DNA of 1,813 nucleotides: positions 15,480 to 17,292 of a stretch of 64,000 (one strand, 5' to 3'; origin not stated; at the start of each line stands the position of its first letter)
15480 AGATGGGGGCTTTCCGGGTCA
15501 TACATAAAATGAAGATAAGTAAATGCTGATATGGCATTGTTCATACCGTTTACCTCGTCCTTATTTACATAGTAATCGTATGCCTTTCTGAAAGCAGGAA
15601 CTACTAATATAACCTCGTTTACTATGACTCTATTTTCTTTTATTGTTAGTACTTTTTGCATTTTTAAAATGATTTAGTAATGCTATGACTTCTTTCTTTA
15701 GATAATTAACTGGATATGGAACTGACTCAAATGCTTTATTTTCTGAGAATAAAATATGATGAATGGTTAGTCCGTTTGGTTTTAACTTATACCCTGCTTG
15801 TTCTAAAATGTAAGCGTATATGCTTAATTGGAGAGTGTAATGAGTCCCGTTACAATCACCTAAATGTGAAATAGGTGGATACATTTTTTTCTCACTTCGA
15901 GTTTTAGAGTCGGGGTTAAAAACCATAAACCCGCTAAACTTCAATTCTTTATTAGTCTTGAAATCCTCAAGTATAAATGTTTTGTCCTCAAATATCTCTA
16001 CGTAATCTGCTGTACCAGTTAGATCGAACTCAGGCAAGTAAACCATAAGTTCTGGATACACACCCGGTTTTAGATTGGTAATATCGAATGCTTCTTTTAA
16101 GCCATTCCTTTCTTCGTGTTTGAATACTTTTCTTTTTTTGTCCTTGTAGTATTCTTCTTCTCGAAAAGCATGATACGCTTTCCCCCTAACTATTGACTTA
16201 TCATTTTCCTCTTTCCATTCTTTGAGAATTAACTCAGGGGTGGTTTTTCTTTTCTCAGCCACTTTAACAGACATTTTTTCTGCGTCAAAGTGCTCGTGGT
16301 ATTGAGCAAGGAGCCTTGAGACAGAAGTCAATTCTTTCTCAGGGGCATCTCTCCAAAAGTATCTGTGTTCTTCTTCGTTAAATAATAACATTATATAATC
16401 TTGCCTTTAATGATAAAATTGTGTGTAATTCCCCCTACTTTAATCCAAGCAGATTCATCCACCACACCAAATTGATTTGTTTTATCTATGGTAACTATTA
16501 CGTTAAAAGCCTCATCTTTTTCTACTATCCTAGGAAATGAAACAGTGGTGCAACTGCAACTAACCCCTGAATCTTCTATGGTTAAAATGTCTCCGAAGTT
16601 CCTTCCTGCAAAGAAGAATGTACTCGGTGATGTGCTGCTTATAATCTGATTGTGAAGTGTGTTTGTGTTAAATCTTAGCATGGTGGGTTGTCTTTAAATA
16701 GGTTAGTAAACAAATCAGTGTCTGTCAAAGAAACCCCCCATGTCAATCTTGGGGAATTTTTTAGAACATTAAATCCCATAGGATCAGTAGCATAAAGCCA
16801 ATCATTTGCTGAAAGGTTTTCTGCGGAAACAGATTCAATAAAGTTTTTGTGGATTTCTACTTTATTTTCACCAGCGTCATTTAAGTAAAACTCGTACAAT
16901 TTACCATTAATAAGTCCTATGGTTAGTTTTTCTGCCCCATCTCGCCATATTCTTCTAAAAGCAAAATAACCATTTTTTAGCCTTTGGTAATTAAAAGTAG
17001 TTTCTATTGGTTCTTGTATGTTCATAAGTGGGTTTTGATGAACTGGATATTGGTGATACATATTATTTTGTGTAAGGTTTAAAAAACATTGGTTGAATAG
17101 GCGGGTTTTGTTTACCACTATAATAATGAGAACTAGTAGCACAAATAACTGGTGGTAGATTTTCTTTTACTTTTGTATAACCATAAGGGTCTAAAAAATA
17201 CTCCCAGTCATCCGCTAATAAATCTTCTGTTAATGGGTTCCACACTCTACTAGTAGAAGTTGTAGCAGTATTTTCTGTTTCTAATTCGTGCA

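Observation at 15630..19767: Accessory (possible anti-defence) gene block between the packaging genes and the divergent control region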

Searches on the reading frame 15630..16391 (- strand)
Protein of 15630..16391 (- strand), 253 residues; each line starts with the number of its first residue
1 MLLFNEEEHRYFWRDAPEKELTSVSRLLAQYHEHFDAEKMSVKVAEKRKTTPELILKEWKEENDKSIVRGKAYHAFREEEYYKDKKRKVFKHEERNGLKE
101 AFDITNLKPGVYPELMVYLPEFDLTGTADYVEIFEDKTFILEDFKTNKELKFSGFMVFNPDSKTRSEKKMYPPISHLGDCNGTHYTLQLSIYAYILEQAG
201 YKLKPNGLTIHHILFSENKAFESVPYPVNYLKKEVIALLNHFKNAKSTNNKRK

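Call 3: search_protein_families(library=pfam, max_evalue=0.1, proteins=[window:15630-16391:-])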
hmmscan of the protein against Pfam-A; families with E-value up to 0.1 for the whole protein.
window:15630-16391:- (253 aa): 0 families

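Call 4: search_protein_families(library=phrogs, max_evalue=0.01, proteins=[window:15630-16391:-])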
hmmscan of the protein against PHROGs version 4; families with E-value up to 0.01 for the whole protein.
window:15630-16391:- (253 aa): 1 family
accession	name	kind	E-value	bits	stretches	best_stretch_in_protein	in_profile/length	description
phrog_298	-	DNA, RNA and nucleotide metabolism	4.8e-19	69.8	1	4-242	51-257/293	exonuclease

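Call 7: search_dna_similar(query=window:15630-16391:-, collection=phages, mode=protein, max_rows=25, max_evalue=0.001)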
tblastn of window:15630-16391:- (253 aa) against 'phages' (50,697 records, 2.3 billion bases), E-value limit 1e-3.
Records with a match: 99; places in all: 99; records where one place covers at least 80% of the query: 79.
Best place of each record, by identity: <60% 99.
By first word of the organism name: Mycobacterium 34; Flavobacterium 29; uncultured 16; CrAssphage 7; Bacteriophage 4; Bacteroides 4; crAssphage 2; Caudoviricetes 2; Carjivirus 1.
By host as written in the record: - 29; Mycobacterium smegmatis mc2 155 27; Flavobacterium psychrophilum 950106-1/1 12; Flavobacterium psychrophilum 020612-2/1 3; Flavobacterium psychrophilum strain FPS-D10 3; Mycobacterium smegmatis mc#155 3; Flavobacterium psychrophilum FPS-D15 2; Flavobacterium psychrophilum FPS-D10 2; and 15 more.
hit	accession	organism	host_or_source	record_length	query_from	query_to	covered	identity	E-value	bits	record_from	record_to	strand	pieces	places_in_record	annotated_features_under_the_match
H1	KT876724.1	Flavobacterium phage FpV4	Flavobacterium psychrophilum 950106-1/1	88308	2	251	99%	27.0%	3e-8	60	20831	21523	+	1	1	hypothetical protein (x2)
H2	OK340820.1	Flavobacterium phage FpV4-1.1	Flavobacterium psychrophilum 020612-2/1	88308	2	251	99%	27.0%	3e-8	60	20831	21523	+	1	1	record has no annotation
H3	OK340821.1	Flavobacterium phage FpV4-1.2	Flavobacterium psychrophilum 020612-2/1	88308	2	251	99%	27.0%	3e-8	60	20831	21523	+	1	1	record has no annotation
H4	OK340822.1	Flavobacterium phage FpV4-1.3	Flavobacterium psychrophilum 020612-2/1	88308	2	251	99%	27.0%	3e-8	60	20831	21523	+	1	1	record has no annotation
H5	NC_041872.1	Flavobacterium phage FpV4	Flavobacterium psychrophilum 950106-1/1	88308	2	251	99%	27.0%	3e-8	60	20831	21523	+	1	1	exonuclease | virion structural protein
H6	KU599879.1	Flavobacterium phage Fpv3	Flavobacterium psychrophilum 950106-1/1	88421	2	251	99%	27.0%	3e-8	60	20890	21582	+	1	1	hypothetical protein (x2)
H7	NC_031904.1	Flavobacterium phage Fpv3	Flavobacterium psychrophilum 950106-1/1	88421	2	251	99%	27.0%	3e-8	60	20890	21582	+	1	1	exonuclease | virion structural protein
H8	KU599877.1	Flavobacterium phage Fpv1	Flavobacterium psychrophilum 950106-1/1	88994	2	246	97%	27.6%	2e-8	60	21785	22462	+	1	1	hypothetical protein (x2)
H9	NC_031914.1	Flavobacterium phage Fpv1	Flavobacterium psychrophilum 950106-1/1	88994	2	246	97%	27.6%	2e-8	60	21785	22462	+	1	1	exonuclease | virion structural protein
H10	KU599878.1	Flavobacterium phage Fpv2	Flavobacterium psychrophilum 950106-1/1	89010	2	246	97%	27.6%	2e-8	60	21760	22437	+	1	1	hypothetical protein (x2)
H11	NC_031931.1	Flavobacterium phage Fpv2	Flavobacterium psychrophilum 950106-1/1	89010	2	246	97%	27.6%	2e-8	60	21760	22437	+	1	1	exonuclease | virion structural protein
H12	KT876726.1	Flavobacterium phage FpV21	Flavobacterium psychrophilum 950106-1/1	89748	2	246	97%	27.6%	2e-8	60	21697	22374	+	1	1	hypothetical protein (x2)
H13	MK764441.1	Flavobacterium phage FPSV-F12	Flavobacterium psychrophilum 950106-1/1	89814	2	246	97%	27.6%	2e-8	60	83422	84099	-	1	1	hypothetical protein (x2)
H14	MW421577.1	Flavobacterium phage FPSV-S30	Flavobacterium psychrophilum strain ...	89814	2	246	97%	27.6%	2e-8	60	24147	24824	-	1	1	record has no annotation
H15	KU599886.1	Flavobacterium phage Fpv20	Flavobacterium psychrophilum 950106-1/1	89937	2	246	97%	27.6%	2e-8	60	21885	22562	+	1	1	hypothetical protein (x2)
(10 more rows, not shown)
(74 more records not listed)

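Call 9: find_encoding_contigs(protein=window:15630-16391:-, flank=10000, max_places=10)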
Protein window:15630-16391:- (253 aa): 15 contigs read that carry it; 2 places shown.
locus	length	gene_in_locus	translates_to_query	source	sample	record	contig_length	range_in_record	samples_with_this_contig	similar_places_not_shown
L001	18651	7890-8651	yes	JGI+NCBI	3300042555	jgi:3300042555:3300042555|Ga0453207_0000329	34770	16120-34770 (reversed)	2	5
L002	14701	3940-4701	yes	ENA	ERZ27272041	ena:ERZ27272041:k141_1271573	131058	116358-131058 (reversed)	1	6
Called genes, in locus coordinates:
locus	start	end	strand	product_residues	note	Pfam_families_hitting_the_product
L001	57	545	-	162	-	PF05732:RepL (faint)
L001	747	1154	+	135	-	-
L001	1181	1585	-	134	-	-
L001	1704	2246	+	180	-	-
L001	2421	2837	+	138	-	-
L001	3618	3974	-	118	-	-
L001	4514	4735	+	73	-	-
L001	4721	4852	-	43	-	-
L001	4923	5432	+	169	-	PF18907:DUF5662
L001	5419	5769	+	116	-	-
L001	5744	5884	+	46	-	-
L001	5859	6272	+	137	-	-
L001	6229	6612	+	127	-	-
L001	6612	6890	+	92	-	-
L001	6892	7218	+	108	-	PF11195:Tad2-like (weak)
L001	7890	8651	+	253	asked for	-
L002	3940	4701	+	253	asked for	-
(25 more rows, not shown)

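Call 27: search_protein_families(library=ncbifam, max_evalue=0.01, proteins=[window:15630-16391:-])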
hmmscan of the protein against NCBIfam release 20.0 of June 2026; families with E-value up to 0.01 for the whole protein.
window:15630-16391:- (253 aa): 0 families

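Call 30: search_solved_structures(query=A2, max_evalue=1, show_alignments=2)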
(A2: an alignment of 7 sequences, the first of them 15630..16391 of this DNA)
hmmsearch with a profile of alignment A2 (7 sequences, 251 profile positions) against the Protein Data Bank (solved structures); distinct sequences matched with E-value up to 1: 3.
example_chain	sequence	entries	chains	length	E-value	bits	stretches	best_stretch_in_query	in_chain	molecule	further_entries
2ehb_A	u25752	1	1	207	0.0069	18.8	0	106-175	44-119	Calcineurin B-like protein 4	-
1v1f_A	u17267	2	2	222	0.0085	18.5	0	106-175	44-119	CALCINEURIN B-LIKE PROTEIN 4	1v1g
7b2a_A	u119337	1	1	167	0.052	15.9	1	51-127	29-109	CirpA5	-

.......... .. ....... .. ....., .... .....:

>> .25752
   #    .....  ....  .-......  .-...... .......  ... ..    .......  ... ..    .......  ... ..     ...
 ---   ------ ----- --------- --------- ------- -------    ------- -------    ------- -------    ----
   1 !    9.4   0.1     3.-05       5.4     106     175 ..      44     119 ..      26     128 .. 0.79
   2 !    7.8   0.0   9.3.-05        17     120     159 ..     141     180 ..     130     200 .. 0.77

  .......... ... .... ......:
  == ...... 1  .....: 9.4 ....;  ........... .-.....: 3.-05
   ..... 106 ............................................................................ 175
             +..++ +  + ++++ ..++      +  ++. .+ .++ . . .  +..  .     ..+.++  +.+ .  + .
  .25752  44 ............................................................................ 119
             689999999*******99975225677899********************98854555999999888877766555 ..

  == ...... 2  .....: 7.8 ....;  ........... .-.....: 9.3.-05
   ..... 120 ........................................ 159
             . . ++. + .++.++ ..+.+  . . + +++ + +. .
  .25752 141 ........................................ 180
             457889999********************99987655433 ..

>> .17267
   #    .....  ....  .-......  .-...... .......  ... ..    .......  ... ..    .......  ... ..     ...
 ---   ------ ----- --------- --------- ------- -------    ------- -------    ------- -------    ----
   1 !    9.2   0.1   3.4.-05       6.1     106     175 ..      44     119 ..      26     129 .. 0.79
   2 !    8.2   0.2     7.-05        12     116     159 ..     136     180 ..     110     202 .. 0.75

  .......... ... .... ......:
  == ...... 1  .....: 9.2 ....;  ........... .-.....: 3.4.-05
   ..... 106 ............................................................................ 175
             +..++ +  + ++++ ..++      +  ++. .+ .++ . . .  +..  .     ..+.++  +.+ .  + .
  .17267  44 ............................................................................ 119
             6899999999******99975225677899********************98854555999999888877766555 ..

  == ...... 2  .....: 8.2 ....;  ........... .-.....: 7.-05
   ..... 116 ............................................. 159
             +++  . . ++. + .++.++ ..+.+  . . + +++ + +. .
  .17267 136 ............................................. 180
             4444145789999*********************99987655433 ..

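Call 43: search_dna_similar(query=window:15630-16391:-, collection=phages, mode=protein, max_rows=60, rows=spread, max_evalue=0.001)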
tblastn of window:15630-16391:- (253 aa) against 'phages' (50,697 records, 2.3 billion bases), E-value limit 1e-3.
Records with a match: 99; places in all: 99; records where one place covers at least 80% of the query: 79.
Best place of each record, by identity: <60% 99.
By first word of the organism name: Mycobacterium 34; Flavobacterium 29; uncultured 16; CrAssphage 7; Bacteriophage 4; Bacteroides 4; crAssphage 2; Caudoviricetes 2; Carjivirus 1.
By host as written in the record: - 29; Mycobacterium smegmatis mc2 155 27; Flavobacterium psychrophilum 950106-1/1 12; Flavobacterium psychrophilum 020612-2/1 3; Flavobacterium psychrophilum strain FPS-D10 3; Mycobacterium smegmatis mc#155 3; Flavobacterium psychrophilum FPS-D15 2; Flavobacterium psychrophilum FPS-D10 2; and 15 more.
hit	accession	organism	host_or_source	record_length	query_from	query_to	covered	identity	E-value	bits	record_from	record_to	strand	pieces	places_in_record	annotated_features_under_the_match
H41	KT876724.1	Flavobacterium phage FpV4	Flavobacterium psychrophilum 950106-1/1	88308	2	251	99%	27.0%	3e-8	60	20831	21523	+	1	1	hypothetical protein (x2)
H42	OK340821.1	Flavobacterium phage FpV4-1.2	Flavobacterium psychrophilum 020612-2/1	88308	2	251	99%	27.0%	3e-8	60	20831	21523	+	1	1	record has no annotation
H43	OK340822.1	Flavobacterium phage FpV4-1.3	Flavobacterium psychrophilum 020612-2/1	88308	2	251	99%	27.0%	3e-8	60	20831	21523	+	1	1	record has no annotation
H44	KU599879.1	Flavobacterium phage Fpv3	Flavobacterium psychrophilum 950106-1/1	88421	2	251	99%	27.0%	3e-8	60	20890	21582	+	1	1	hypothetical protein (x2)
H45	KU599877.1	Flavobacterium phage Fpv1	Flavobacterium psychrophilum 950106-1/1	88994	2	246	97%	27.6%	2e-8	60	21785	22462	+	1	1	hypothetical protein (x2)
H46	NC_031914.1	Flavobacterium phage Fpv1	Flavobacterium psychrophilum 950106-1/1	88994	2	246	97%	27.6%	2e-8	60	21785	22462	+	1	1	exonuclease | virion structural protein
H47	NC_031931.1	Flavobacterium phage Fpv2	Flavobacterium psychrophilum 950106-1/1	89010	2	246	97%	27.6%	2e-8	60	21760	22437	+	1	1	exonuclease | virion structural protein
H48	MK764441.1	Flavobacterium phage FPSV-F12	Flavobacterium psychrophilum 950106-1/1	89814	2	246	97%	27.6%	2e-8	60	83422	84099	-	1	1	hypothetical protein (x2)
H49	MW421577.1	Flavobacterium phage FPSV-S30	Flavobacterium psychrophilum strain ...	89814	2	246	97%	27.6%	2e-8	60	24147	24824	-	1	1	record has no annotation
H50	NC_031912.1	Flavobacterium phage Fpv20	Flavobacterium psychrophilum 950106-1/1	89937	2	246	97%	27.6%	2e-8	60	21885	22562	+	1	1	exonuclease | virion structural protein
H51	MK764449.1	Flavobacterium phage FPSV-S29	Flavobacterium psychrophilum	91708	2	246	97%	27.6%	2e-8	60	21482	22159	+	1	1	hypothetical protein (x2)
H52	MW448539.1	Flavobacterium phage FPSV-D24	Flavobacterium psychrophilum strain ...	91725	2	246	97%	27.6%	2e-8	60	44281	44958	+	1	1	record has no annotation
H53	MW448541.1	Flavobacterium phage FPSV-D27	Flavobacterium psychrophilum strain ...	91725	2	246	97%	27.6%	2e-8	60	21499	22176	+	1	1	record has no annotation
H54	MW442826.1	Flavobacterium phage FPSV-D9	Flavobacterium psychrophilum FPS-D15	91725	2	246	97%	27.6%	2e-8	60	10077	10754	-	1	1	record has no annotation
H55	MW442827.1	Flavobacterium phage FPSV-D12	Flavobacterium psychrophilum FPS-D2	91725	2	246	97%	27.6%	2e-8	60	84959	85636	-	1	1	record has no annotation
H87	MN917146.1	Bacteroides phage crAss002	Bacteroides xylanisolvens APCS1/XY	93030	2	213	84%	24.6%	5e-9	62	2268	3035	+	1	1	PD-(D/E)XK superfamily exonuclease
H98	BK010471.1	Carjivirus communis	bacterium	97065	111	213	41%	31.6%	1e-6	55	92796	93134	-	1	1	KP06_gp83: putative PD-(D/E)XK superfamily nuclease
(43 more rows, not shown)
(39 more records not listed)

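Call 44: get_annotated_region(hit=H98, flank=9000)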
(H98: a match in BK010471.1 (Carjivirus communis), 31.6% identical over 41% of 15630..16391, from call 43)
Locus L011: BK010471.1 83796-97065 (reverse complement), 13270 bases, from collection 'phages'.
description: MAG TPA_asm: Carjivirus communis, complete genome.
organism: Carjivirus communis (NCBI taxid 2955582)
taxonomy: Viruses; Duplodnaviria; Heunggongvirae; Uroviricota; Caudoviricetes; Crassvirales; Intestiviridae; Crudevirinae; Carjivirus
host: bacterium; source: -; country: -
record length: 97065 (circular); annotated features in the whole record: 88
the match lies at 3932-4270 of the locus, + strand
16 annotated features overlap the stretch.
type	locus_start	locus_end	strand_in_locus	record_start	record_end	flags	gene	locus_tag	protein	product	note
CDS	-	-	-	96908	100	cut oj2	KP06_gp01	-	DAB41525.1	hypothetical protein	-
CDS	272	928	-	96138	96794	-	KP06_gp88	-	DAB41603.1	putative plasmid replication initiation protein RepL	-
CDS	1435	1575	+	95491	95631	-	KP06_gp87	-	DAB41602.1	hypothetical protein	-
CDS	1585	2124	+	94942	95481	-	KP06_gp86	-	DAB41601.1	hypothetical protein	-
CDS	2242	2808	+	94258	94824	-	KP06_gp85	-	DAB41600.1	hypothetical protein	-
CDS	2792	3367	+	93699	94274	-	KP06_gp84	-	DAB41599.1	hypothetical protein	-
CDS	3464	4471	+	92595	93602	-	KP06_gp83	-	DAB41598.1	putative PD-(D/E)XK superfamily nuclease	-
CDS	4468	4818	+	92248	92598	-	KP06_gp82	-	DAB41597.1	putative membrane protein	contains peptidoglycan-binding domain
CDS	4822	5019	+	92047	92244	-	KP06_gp81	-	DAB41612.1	hypothetical protein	-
CDS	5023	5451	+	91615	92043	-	KP06_gp80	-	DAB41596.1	putative lysozyme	-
CDS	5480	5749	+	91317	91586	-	KP06_gp79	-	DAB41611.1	hypothetical protein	-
CDS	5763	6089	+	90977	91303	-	KP06_gp78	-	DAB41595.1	hypothetical protein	-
CDS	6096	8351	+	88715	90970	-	KP06_gp77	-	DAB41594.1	putative terminase large subunit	-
CDS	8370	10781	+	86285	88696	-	KP06_gp76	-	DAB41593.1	putative portal protein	-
CDS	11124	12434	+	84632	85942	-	KP06_gp75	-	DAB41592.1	hypothetical protein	-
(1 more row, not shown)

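Call 45: get_annotated_region(hit=H87, flank=7000)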
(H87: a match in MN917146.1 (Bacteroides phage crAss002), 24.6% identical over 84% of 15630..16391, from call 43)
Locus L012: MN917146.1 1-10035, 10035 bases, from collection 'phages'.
description: Bacteroides phage crAss002, complete genome.
organism: Bacteroides phage crAss002 (NCBI taxid 2709317)
taxonomy: Viruses; Duplodnaviria; Heunggongvirae; Uroviricota; Caudoviricetes; Crassvirales; Intestiviridae; Churivirinae; Jahgtovirus; Jahgtovirus secundus
host: Bacteroides xylanisolvens APCS1/XY; source: human feces; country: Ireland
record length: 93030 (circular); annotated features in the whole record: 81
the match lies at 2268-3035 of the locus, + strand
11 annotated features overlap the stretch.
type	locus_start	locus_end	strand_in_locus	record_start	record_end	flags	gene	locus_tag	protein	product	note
CDS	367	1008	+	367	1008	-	-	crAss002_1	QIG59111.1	hypothetical protein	gp_1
CDS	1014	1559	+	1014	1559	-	-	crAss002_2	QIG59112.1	hypothetical protein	gp_2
CDS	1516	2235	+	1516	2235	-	-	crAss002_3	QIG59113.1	hypothetical protein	gp_3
CDS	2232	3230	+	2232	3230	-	-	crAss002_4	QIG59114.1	PD-(D/E)XK superfamily exonuclease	gp_4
CDS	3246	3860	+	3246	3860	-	-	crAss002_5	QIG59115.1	hypothetical protein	gp_5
CDS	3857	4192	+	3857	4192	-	-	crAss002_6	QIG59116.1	hypothetical protein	gp_6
CDS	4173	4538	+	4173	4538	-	-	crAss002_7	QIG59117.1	hypothetical protein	gp_7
CDS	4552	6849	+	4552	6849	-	-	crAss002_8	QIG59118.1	terminase large subunit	gp_8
CDS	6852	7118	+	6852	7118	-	-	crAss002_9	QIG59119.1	putative periplasmic lipoprotein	gp_9; predicted periplasmic lipoprotein, VanZ-like family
CDS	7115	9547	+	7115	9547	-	-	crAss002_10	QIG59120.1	portal protein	gp_10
CDS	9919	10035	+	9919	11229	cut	-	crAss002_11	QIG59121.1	hypothetical protein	gp_11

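Call 75: search_protein_families(library=padloc, max_evalue=0.01, proteins=[window:15630-16391:-])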
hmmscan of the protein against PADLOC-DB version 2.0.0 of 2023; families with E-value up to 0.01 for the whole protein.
window:15630-16391:- (253 aa): 0 families

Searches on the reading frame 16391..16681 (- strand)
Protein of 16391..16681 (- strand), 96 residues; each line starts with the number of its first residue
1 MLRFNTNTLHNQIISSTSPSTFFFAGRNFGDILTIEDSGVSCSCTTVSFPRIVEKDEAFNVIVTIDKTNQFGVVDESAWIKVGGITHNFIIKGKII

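Call 3: search_protein_families(library=pfam, max_evalue=0.1, proteins=[window:16391-16681:-])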
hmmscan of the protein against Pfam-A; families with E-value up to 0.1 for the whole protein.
window:16391-16681:- (96 aa): 1 family
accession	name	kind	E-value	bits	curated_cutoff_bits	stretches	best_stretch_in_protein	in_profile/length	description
PF07610.17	DUF1573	-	3.2e-06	27.5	26.1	1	3-82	2-83/98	Protein of unknown function (DUF1573)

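Call 4: search_protein_families(library=phrogs, max_evalue=0.01, proteins=[window:16391-16681:-])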
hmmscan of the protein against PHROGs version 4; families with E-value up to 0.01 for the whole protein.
window:16391-16681:- (96 aa): 0 families

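Call 27: search_protein_families(library=ncbifam, max_evalue=0.01, proteins=[window:16391-16681:-])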
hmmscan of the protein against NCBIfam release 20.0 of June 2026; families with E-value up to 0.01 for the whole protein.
window:16391-16681:- (96 aa): 1 family
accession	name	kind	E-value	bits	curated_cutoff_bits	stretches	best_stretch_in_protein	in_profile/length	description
NF041425.1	OS_HP2_seleno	subfamily_domain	0.0077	16.6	100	0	27-71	24-69/98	OS_HP2 family (seleno)protein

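Call 75: search_protein_families(library=padloc, max_evalue=0.01, proteins=[window:16391-16681:-])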
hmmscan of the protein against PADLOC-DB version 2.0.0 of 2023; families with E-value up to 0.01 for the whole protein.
window:16391-16681:- (96 aa): 0 families

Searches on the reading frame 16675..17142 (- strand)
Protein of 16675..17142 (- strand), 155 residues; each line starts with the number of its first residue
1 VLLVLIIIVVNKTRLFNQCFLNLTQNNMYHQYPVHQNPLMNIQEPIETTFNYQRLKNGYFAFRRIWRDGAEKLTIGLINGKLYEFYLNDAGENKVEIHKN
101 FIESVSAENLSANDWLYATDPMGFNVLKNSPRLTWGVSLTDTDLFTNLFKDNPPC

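Call 3: search_protein_families(library=pfam, max_evalue=0.1, proteins=[window:16675-17142:-])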
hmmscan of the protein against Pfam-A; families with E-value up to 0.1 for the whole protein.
window:16675-17142:- (155 aa): 0 families

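Call 4: search_protein_families(library=phrogs, max_evalue=0.01, proteins=[window:16675-17142:-])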
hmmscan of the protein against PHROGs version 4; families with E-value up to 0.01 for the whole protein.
window:16675-17142:- (155 aa): 0 families

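Call 27: search_protein_families(library=ncbifam, max_evalue=0.01, proteins=[window:16675-17061:-])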
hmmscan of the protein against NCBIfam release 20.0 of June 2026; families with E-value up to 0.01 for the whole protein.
window:16675-17061:- (128 aa): 0 families

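Call 75: search_protein_families(library=padloc, max_evalue=0.01, proteins=[window:16675-17061:-])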
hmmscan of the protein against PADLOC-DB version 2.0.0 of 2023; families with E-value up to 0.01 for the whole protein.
window:16675-17061:- (128 aa): 0 families
